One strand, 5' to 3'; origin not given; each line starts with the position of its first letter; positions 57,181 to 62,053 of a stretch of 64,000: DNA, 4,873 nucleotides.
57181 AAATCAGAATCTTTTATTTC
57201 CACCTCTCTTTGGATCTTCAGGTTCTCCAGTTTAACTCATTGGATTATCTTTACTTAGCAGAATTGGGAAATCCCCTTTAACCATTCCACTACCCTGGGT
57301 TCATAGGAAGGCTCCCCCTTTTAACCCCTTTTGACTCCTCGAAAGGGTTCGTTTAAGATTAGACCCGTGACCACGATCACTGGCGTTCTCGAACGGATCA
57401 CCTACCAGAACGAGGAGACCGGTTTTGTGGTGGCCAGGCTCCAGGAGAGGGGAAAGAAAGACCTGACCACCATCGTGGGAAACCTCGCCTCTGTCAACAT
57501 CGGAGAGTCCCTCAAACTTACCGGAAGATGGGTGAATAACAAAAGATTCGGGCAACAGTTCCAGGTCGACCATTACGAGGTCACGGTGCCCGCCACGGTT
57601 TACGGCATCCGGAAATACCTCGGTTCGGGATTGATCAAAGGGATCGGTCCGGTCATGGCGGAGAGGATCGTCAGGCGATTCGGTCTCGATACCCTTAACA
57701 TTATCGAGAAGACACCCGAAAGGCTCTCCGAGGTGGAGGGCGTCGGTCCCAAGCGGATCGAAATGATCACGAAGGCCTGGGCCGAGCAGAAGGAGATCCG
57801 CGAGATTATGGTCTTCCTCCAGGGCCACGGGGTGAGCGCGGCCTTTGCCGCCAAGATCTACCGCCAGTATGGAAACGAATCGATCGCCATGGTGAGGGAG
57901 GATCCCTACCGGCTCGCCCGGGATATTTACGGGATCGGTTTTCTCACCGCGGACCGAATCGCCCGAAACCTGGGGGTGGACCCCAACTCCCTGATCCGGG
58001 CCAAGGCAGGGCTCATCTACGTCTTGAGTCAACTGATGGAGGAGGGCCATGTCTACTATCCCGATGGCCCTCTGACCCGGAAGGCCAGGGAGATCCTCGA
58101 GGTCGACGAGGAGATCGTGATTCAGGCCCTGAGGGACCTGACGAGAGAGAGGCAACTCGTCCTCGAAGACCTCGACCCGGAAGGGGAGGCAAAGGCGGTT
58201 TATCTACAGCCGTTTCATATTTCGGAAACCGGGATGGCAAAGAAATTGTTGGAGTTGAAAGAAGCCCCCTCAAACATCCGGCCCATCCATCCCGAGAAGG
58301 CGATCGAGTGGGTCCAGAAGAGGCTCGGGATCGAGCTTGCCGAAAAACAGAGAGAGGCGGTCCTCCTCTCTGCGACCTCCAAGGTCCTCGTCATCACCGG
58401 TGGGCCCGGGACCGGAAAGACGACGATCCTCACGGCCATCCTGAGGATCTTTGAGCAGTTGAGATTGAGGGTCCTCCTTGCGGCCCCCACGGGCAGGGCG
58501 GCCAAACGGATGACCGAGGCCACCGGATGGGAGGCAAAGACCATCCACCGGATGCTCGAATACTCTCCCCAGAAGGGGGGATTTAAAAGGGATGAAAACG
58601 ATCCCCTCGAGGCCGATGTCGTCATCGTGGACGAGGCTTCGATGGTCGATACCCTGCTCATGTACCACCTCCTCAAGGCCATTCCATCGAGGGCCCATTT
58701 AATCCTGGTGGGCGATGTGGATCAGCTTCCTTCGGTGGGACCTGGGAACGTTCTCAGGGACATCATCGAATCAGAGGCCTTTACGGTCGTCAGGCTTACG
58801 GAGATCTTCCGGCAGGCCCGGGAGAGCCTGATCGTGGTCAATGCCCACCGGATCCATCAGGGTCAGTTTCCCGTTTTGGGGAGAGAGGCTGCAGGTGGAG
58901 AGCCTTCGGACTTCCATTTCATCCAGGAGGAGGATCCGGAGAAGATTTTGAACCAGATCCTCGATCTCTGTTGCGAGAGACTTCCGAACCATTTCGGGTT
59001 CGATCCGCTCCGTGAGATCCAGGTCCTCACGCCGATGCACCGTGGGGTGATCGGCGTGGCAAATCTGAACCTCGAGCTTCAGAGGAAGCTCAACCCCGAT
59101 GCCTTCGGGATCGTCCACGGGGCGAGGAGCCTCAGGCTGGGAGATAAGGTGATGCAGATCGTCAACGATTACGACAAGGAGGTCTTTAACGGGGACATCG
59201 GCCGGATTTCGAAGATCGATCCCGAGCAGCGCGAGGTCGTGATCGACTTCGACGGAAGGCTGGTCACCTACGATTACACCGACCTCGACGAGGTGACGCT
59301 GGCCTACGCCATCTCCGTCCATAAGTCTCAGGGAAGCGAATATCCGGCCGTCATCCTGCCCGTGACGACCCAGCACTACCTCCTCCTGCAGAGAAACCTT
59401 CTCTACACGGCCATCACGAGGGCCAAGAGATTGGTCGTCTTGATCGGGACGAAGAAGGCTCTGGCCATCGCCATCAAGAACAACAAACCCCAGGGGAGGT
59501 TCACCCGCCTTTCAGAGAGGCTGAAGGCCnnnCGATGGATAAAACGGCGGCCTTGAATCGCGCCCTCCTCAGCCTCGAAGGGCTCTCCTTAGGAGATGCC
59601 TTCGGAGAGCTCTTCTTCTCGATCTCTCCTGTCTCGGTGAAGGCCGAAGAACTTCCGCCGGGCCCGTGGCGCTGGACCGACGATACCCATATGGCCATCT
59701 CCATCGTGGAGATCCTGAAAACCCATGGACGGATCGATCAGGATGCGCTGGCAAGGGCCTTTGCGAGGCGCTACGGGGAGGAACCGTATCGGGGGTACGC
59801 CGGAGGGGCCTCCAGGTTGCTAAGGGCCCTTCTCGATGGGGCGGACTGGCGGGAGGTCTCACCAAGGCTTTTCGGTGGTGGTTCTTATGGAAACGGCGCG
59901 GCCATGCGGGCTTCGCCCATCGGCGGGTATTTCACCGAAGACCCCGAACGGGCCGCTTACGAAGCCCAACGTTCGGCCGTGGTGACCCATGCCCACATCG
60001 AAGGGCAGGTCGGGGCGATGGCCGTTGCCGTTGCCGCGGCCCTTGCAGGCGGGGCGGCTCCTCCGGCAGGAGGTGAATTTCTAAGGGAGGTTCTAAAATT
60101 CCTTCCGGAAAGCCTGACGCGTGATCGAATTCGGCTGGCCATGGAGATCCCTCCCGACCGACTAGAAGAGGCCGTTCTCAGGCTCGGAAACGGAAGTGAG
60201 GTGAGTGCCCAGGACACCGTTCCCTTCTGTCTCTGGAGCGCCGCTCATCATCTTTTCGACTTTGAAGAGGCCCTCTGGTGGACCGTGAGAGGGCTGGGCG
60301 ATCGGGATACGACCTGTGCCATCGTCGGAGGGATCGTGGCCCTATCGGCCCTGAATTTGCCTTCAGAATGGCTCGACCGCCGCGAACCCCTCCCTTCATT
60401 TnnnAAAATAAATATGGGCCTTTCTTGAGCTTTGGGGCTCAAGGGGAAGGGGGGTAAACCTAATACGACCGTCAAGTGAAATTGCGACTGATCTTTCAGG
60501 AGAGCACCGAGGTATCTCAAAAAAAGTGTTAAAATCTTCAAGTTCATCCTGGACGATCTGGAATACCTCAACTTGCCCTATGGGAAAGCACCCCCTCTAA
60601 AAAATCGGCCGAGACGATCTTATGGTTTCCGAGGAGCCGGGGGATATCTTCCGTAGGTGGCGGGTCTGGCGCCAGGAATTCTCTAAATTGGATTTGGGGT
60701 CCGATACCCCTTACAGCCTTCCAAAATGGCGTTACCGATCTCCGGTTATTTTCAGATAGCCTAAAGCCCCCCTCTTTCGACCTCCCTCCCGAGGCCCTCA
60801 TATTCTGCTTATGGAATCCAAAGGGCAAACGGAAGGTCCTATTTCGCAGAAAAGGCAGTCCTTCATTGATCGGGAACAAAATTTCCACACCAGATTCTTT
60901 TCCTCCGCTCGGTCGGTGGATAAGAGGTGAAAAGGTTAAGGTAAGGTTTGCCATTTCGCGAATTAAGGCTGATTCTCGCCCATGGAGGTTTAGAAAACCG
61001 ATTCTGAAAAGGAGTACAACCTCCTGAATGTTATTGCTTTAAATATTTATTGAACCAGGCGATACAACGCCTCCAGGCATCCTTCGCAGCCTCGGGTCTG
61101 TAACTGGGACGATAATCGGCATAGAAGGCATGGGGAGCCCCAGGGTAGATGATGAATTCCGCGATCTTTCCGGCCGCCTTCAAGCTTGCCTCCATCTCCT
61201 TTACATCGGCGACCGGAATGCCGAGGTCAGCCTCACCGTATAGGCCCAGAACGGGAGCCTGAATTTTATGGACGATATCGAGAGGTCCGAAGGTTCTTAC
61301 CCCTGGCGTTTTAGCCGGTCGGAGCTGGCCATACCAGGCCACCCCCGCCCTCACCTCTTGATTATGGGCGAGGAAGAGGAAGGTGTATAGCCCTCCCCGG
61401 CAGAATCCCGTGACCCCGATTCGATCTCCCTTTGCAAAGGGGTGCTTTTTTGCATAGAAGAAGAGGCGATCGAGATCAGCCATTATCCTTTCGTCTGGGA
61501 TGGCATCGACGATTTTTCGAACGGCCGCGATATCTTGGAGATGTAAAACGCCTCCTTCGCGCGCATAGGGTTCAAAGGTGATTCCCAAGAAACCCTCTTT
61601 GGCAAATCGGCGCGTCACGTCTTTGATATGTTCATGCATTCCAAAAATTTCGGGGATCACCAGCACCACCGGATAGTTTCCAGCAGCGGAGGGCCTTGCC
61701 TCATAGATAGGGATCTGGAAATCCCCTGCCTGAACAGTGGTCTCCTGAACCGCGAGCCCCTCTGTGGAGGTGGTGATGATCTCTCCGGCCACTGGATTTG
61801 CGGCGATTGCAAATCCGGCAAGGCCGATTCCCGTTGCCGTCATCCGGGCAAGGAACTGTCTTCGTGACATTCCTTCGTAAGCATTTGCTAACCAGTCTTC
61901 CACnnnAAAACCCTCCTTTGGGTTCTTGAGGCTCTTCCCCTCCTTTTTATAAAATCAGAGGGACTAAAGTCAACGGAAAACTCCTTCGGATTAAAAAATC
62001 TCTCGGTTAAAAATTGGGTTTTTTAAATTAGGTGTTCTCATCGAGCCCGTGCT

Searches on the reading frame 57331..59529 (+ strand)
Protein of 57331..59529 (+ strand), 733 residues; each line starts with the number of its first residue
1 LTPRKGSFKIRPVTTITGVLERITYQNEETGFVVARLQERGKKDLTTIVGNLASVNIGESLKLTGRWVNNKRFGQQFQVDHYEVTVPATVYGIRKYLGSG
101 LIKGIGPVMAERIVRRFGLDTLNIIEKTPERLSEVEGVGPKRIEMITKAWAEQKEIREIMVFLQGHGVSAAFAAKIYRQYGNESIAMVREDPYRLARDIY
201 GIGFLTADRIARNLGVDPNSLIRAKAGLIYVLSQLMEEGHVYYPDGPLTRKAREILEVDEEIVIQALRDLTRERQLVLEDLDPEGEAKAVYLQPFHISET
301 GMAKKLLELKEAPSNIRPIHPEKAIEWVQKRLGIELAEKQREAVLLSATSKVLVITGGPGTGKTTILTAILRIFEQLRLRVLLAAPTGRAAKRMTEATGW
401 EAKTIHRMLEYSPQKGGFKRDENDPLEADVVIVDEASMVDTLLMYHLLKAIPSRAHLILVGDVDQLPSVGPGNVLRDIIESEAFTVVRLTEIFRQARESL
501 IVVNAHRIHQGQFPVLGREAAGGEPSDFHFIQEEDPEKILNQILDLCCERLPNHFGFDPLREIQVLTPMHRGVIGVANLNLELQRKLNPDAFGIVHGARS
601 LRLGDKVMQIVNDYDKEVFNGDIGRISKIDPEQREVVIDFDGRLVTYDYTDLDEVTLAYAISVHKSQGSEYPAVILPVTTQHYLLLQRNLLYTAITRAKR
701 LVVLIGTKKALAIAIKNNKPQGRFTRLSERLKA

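Call 20: search_protein_families(library=pfam, proteins=[window:57331-59529:+], max_evalue=0.0001)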
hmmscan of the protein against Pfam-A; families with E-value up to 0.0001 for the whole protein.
window:57331-59529:+ (733 aa): 12 families
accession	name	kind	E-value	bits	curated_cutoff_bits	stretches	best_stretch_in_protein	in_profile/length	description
PF13245.12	AAA_19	-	2.2e-48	164.3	25.1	1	340-471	1-134/134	AAA domain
PF13604.12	AAA_30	-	4e-44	151.1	27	1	336-515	2-176/191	AAA domain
PF14490.11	HHH_RecD2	-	2.3e-40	136.8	27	1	152-242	1-92/92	ATP-dependent RecD2 DNA helicase HHH domain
PF23139.1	OB_YrrC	-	5.7e-26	90.7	27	1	15-87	3-76/76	ATP-dependent DNA helicase YrrC, OB-fold domain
PF13538.12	UvrD_C_2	-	7.4e-21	74.2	27.4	1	657-705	1-52/52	UvrD-like helicase C-terminal domain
PF18335.7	SH3_13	-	1.1e-20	73.6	41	1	579-640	1-65/65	ATP-dependent RecD-like DNA helicase SH3 domain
PF01443.25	Viral_helicase1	-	4.3e-13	50.1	21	1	353-496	1-130/228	Viral superfamily 1 RNA helicase core domain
PF13086.12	AAA_11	-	1.4e-10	41.8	27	0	336-391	2-65/257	AAA domain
PF14520.12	HHH_5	-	1.9e-09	38.3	27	1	102-151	7-56/57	Helix-hairpin-helix domain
PF00580.27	UvrD-helicase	-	2e-06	28.1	23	0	337-396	2-63/271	UvrD/REP helicase N-terminal domain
PF09848.15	SLFN-g3_helicase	-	9.8e-06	25.5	24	1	351-438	2-90/354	Schlafen group 3, DNA/RNA helicase domain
PF05127.21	NAT10_TcmA_helicase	-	1.9e-05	25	22.7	1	354-451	1-113/176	RNA cytidine acetyltransferase NAT10/TcmA, helicase domain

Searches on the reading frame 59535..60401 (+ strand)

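Call 20: search_protein_families(library=pfam, proteins=[window:59535-60401:+], max_evalue=0.0001)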
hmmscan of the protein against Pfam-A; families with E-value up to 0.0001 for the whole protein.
window:59535-60401:+ (289 aa): 1 family
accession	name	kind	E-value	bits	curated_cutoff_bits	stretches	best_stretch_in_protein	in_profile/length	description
PF03747.19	ADP_ribosyl_GH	-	3.8e-49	168.3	26.2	1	14-269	3-276/287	ADP-ribosylglycohydrolase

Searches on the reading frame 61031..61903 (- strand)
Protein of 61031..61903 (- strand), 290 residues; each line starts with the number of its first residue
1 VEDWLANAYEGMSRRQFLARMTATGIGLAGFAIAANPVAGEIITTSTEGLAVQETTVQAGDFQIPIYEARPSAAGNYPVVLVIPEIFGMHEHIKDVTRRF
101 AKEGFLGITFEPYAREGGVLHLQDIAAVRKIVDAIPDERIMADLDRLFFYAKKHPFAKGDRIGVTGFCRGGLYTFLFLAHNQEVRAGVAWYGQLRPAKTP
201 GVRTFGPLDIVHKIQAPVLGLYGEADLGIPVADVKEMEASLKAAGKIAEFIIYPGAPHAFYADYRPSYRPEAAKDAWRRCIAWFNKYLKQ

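Call 20: search_protein_families(library=pfam, proteins=[window:61031-61903:-], max_evalue=0.0001)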
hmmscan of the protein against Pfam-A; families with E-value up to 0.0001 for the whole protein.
window:61031-61903:- (290 aa): 3 families
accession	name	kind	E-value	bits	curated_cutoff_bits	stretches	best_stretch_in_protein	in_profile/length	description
PF01738.24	DLH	-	2.8e-49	168.1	21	1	67-288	4-217/217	Dienelactone hydrolase family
PF08840.17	BAAT_C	-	5.1e-07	30.4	20.9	0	150-194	12-56/210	BAAT / Acyl-CoA thioester hydrolase C terminal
PF00326.27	Peptidase_S9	-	6.6e-07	29.5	22.6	0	201-289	128-211/213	Prolyl oligopeptidase family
